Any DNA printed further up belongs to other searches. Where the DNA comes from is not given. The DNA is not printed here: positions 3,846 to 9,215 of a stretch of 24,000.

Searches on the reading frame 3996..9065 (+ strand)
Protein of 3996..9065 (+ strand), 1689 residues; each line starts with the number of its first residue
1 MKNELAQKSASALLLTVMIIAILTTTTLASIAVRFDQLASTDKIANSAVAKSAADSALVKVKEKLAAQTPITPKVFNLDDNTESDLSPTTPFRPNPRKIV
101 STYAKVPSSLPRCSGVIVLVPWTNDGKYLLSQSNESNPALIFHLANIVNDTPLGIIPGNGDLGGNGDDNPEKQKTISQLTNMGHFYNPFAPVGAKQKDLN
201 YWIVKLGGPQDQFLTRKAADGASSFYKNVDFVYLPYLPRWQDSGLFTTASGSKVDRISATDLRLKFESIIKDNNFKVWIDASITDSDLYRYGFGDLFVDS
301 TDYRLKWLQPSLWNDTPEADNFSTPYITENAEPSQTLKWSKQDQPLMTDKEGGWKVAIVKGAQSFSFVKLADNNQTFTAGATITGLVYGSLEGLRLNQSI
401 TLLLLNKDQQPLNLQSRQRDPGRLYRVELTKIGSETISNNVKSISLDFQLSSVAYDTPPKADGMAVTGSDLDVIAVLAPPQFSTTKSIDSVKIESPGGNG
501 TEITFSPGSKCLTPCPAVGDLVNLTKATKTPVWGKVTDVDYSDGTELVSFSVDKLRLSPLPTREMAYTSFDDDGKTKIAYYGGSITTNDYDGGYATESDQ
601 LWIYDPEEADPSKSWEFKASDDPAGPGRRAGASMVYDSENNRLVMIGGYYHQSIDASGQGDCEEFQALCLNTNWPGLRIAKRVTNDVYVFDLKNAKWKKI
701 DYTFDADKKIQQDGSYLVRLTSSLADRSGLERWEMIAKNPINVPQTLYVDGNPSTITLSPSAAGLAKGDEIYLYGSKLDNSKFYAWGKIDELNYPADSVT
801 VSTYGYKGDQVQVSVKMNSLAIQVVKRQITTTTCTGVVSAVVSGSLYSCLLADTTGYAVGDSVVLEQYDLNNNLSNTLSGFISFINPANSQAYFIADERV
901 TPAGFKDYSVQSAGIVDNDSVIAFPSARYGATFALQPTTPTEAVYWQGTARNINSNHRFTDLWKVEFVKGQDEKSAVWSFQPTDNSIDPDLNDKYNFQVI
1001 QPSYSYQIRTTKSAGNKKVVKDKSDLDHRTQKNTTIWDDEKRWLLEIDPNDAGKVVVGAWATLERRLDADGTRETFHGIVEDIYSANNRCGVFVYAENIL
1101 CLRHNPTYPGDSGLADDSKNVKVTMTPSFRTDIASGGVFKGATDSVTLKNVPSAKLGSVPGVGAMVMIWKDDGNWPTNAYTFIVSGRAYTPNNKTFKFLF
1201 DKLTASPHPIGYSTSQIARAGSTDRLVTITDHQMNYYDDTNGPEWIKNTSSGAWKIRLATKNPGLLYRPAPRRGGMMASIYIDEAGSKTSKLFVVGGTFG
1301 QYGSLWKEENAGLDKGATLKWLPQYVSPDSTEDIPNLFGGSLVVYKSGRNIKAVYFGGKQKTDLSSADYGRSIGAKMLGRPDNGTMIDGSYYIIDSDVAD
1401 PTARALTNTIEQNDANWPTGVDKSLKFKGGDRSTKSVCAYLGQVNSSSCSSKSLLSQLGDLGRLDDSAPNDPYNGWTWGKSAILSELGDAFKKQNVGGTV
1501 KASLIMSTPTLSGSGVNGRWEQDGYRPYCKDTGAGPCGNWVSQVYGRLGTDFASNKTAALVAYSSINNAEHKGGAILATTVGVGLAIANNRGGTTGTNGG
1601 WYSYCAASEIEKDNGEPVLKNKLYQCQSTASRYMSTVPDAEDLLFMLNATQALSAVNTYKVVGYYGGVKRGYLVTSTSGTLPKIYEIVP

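Call 9: search_protein_families(library=pfam, proteins=[window:3996-9065:+], max_evalue=0.01)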
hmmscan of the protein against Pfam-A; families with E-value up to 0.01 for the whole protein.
window:3996-9065:+ (1689 aa): 4 families
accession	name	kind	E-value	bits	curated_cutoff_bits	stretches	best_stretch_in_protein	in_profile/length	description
PF24681.1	Kelch_KLHDC2_KLHL20_DRC7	-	3.4e-06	26.9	50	1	595-701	75-195/221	KLHDC2/KLHL20/DRC7 Kelch-repeats domain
PF13415.12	Kelch_3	-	4.3e-05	24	22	0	683-700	16-33/48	Galactose oxidase, central domain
PF24981.1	Beta-prop_ATRN-LZTR1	-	0.00055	19.7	50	0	597-652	65-171/289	Attractin/LZTR1 beta-propeller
PF13418.12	Kelch_4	-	0.0086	16.4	21.6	1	629-700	2-44/49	Galactose oxidase, central domain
